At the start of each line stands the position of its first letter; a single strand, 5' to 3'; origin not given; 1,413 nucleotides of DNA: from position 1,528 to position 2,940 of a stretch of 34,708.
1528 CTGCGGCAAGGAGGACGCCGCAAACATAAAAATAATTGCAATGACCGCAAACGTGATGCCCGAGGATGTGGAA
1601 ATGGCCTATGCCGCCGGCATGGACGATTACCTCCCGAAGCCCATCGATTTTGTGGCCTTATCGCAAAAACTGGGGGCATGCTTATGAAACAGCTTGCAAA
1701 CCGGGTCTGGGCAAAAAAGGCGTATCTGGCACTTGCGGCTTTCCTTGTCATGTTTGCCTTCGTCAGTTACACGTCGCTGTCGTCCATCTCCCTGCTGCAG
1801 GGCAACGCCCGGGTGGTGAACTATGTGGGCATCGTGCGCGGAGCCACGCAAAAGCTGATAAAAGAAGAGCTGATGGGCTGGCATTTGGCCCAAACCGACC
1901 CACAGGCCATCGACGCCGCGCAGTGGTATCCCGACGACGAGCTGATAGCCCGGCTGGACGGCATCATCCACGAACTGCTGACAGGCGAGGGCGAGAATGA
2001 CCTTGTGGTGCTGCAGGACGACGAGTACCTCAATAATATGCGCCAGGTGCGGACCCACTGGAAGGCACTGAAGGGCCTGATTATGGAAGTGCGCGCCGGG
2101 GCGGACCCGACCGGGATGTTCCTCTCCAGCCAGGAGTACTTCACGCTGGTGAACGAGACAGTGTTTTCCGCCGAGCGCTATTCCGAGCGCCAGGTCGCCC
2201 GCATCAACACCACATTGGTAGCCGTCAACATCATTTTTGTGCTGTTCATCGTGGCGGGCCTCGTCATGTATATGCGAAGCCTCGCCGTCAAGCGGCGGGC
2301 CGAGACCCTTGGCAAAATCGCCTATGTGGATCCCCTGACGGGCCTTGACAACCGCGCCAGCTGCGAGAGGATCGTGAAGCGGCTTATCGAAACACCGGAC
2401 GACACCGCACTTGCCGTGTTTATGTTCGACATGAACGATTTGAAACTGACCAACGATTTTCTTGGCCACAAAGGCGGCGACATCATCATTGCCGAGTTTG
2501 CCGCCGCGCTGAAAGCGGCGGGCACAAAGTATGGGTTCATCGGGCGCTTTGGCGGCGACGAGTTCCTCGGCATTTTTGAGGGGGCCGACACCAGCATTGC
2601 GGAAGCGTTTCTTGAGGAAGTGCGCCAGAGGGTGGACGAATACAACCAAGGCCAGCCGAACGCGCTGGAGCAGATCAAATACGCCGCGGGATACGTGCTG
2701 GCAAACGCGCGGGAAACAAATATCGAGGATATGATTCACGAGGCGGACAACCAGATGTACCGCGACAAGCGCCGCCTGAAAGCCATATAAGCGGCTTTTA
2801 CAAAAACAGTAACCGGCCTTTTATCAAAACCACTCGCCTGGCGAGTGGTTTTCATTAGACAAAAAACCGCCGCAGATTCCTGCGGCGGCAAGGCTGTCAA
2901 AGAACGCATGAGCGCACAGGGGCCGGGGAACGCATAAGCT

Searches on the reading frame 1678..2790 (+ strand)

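Call 29: search_protein_families(library=pfam, proteins=[window:1678-2790:+])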
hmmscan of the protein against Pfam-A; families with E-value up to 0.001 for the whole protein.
window:1678-2790:+ (370 aa): 1 family
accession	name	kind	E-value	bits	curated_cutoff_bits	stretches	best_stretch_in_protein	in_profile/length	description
PF00990.26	GGDEF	-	2.5e-27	96.1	23.8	1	215-366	1-157/161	Diguanylate cyclase, GGDEF domain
